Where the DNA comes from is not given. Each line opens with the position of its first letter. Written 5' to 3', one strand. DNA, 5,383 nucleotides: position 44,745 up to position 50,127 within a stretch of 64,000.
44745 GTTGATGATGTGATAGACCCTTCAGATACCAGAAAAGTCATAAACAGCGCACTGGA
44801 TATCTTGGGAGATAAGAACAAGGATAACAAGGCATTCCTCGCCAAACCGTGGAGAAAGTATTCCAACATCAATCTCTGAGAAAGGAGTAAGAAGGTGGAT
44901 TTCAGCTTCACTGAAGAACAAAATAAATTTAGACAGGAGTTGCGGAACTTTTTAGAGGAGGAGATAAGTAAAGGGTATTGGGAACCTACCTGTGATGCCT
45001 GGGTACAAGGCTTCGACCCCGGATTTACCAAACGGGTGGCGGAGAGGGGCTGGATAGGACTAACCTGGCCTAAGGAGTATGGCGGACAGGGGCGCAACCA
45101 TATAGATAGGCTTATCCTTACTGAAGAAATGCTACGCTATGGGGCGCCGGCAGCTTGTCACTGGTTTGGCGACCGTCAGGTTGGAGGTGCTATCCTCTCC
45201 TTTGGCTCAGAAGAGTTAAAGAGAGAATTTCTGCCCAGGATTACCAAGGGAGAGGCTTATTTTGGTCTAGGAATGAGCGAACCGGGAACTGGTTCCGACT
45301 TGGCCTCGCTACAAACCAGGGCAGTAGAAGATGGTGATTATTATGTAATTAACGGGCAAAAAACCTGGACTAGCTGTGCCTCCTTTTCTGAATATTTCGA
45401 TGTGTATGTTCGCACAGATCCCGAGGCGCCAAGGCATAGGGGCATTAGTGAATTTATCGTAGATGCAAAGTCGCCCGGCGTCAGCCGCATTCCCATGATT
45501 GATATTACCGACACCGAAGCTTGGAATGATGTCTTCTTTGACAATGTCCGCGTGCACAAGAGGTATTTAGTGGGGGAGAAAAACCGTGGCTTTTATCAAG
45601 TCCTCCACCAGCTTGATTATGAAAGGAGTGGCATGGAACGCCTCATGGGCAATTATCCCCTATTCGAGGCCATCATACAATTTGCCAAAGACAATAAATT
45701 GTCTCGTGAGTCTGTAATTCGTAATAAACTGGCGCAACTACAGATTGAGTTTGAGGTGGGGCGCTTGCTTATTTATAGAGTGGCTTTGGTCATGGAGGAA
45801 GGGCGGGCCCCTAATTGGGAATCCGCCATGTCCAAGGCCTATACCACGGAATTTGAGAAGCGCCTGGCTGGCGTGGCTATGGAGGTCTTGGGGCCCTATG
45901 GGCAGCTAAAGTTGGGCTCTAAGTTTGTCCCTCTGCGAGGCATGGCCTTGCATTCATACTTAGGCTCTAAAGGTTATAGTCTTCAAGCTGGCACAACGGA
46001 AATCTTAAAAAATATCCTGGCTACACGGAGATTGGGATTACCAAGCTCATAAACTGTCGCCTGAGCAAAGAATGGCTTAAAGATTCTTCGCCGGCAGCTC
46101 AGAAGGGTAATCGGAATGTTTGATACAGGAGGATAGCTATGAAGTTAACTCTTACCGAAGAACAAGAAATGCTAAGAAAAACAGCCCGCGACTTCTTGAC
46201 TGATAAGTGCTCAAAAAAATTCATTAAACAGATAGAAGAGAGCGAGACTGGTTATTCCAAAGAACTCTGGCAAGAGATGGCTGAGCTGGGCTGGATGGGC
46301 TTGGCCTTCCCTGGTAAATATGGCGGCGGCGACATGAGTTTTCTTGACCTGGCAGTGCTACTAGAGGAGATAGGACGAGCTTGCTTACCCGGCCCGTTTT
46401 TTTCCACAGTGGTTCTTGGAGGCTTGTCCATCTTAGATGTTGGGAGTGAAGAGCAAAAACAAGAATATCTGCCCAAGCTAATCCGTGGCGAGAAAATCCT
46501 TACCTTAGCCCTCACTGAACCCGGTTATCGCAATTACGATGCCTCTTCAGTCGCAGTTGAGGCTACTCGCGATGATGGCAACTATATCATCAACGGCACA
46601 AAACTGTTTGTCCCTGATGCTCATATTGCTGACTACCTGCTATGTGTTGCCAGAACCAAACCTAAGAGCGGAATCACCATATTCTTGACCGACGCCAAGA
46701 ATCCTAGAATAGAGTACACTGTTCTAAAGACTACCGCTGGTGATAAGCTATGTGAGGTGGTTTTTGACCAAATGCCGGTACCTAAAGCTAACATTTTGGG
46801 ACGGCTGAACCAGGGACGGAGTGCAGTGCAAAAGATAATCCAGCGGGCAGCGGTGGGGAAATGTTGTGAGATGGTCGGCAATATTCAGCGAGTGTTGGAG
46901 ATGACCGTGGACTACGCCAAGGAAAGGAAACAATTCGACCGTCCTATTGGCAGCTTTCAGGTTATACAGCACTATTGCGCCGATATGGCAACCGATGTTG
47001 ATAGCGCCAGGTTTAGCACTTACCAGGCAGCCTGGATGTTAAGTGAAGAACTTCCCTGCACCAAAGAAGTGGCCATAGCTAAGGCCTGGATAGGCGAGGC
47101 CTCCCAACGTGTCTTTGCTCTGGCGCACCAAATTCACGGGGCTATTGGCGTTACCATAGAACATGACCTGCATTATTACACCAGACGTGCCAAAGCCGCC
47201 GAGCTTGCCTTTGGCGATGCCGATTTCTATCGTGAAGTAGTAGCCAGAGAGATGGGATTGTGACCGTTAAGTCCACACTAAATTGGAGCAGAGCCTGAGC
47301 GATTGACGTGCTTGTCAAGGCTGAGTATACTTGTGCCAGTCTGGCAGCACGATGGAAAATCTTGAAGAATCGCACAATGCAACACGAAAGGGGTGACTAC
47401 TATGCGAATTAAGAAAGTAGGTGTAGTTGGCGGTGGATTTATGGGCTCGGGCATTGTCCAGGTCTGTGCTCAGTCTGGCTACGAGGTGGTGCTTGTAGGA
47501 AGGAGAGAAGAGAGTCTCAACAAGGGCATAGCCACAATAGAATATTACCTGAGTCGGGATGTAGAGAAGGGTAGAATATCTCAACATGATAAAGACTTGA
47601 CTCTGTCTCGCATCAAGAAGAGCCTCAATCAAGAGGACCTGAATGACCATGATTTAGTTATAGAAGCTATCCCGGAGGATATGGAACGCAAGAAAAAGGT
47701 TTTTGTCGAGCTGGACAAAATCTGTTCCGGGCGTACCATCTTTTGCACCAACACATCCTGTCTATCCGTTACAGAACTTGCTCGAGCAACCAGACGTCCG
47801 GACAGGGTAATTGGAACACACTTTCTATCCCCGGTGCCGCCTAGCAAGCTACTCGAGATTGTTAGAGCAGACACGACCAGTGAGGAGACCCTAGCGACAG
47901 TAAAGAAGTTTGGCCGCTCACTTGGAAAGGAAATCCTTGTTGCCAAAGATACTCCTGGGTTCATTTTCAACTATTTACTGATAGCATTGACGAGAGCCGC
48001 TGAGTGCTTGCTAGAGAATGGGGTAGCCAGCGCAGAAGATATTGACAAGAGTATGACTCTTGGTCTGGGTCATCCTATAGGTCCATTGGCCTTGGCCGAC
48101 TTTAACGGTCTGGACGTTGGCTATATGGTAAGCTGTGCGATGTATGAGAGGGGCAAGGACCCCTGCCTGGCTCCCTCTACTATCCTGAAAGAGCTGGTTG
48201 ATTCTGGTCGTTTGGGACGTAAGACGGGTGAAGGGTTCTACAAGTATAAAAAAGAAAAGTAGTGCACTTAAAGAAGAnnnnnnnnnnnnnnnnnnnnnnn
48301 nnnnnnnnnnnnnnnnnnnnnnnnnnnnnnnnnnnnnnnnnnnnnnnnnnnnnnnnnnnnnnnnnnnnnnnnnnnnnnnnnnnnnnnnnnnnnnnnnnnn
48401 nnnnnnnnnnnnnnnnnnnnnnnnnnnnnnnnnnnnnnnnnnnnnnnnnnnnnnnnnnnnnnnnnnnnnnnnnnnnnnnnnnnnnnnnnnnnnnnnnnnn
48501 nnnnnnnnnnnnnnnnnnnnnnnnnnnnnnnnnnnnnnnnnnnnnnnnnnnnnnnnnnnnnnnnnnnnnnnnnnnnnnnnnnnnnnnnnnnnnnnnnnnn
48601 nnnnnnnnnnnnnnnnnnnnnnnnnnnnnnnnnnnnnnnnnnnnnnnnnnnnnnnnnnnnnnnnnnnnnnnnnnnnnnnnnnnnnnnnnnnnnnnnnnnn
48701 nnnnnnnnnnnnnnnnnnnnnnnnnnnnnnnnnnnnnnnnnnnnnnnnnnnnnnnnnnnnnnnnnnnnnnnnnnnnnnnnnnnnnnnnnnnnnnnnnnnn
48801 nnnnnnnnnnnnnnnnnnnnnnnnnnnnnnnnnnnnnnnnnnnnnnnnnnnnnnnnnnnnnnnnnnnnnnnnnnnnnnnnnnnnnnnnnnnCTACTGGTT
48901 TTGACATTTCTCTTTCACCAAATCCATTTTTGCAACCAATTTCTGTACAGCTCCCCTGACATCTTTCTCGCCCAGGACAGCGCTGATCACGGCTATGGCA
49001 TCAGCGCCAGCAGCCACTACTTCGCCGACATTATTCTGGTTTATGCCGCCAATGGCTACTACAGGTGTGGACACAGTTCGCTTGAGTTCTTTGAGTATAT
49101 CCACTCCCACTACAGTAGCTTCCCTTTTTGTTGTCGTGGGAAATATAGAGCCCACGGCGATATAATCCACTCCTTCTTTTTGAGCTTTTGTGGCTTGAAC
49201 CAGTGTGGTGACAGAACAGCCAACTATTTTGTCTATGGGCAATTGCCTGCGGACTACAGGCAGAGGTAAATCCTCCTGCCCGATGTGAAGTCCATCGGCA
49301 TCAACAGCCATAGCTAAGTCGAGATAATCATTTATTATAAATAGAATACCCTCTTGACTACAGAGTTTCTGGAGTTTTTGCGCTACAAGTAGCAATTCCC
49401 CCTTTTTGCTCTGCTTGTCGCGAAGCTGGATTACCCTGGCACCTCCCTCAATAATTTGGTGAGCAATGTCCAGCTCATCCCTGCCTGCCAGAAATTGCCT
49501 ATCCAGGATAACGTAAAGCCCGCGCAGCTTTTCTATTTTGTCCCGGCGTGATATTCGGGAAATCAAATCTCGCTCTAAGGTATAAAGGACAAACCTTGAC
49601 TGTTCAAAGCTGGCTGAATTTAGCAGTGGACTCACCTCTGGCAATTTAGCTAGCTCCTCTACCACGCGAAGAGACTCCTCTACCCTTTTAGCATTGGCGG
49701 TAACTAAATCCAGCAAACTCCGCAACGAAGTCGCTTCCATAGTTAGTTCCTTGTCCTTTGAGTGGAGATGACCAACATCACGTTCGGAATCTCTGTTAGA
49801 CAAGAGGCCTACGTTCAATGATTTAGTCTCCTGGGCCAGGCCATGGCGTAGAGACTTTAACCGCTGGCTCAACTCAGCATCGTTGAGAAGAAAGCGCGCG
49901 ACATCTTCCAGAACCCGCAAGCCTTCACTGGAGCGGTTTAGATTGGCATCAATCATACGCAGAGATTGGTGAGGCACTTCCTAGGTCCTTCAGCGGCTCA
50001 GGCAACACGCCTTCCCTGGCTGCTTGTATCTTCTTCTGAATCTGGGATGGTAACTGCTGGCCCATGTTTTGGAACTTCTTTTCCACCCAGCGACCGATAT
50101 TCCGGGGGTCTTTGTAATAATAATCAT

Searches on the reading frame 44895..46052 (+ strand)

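Call 66: search_protein_families(library=pfam, proteins=[window:44895-46052:+], max_evalue=0.000001)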
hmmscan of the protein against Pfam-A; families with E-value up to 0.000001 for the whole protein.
window:44895-46052:+ (385 aa): 3 families
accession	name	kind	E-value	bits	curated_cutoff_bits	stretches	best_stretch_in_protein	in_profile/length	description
PF02771.21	Acyl-CoA_dh_N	-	3.6e-23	82.5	22.9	1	6-120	1-113/113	Acyl-CoA dehydrogenase, N-terminal domain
PF02770.24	Acyl-CoA_dh_M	-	2.5e-19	69.7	33.3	1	125-218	2-97/97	Acyl-CoA dehydrogenase, middle domain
PF00441.29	Acyl-CoA_dh_1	-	9.1e-19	68.5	22.4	1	230-378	1-148/150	Acyl-CoA dehydrogenase, C-terminal domain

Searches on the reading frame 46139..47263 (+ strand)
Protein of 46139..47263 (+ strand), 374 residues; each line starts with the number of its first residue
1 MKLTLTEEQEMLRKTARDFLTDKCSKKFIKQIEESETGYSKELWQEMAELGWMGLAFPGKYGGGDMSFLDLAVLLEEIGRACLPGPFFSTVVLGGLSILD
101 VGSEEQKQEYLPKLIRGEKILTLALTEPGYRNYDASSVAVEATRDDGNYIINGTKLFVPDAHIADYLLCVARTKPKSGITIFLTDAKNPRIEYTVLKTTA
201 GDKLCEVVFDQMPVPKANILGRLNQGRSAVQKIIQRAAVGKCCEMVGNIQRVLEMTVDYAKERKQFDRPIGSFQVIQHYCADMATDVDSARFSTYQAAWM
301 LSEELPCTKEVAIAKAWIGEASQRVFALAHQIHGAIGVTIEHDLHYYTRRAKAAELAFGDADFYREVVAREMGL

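Call 67: search_protein_families(library=pfam, proteins=[window:46139-47263:+], max_evalue=0.000001)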
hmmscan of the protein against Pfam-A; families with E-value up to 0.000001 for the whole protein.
window:46139-47263:+ (374 aa): 4 families
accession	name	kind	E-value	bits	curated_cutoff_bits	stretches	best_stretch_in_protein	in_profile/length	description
PF00441.29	Acyl-CoA_dh_1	-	1.9e-33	116.2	22.4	1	224-372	1-149/150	Acyl-CoA dehydrogenase, C-terminal domain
PF02771.21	Acyl-CoA_dh_N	-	1.5e-31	109.5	22.9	1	6-118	1-113/113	Acyl-CoA dehydrogenase, N-terminal domain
PF02770.24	Acyl-CoA_dh_M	-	8.9e-14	51.9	33.3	1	123-211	2-96/97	Acyl-CoA dehydrogenase, middle domain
PF08028.16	Acyl-CoA_dh_2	-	2.5e-09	38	22.7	1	242-354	4-126/134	Acyl-CoA dehydrogenase, C-terminal domain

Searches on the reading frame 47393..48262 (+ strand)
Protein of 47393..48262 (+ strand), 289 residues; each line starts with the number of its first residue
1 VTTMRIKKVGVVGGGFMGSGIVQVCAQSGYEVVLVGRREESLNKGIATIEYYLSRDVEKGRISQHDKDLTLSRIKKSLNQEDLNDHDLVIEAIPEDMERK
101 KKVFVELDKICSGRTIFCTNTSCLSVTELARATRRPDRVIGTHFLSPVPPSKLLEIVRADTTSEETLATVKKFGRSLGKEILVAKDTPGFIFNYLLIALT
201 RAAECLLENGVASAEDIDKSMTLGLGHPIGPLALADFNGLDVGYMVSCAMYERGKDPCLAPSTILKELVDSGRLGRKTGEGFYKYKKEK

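Call 67: search_protein_families(library=pfam, proteins=[window:47393-48262:+], max_evalue=0.000001)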
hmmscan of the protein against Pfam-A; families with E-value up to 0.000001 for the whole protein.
window:47393-48262:+ (289 aa): 2 families
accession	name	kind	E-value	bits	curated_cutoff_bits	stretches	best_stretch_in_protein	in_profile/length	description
PF02737.24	3HCDH_N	-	1.2e-59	201.7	22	1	8-187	1-180/180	3-hydroxyacyl-CoA dehydrogenase, NAD binding domain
PF00725.27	3HCDH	-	1.8e-28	99.4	22.1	1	189-285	1-97/97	3-hydroxyacyl-CoA dehydrogenase, C-terminal domain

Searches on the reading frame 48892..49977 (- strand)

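Call 67: search_protein_families(library=pfam, proteins=[window:48892-49977:-], max_evalue=0.000001)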
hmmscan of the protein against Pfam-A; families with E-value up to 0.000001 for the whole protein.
window:48892-49977:- (361 aa): 2 families
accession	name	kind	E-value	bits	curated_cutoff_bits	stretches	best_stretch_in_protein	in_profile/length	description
PF02581.23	TMP-TENI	-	4.6e-62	209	27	1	154-334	1-180/180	Thiamine monophosphate synthase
PF17792.6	ThiD2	-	2.3e-36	125.4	23.5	1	7-136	1-123/124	ThiD2 family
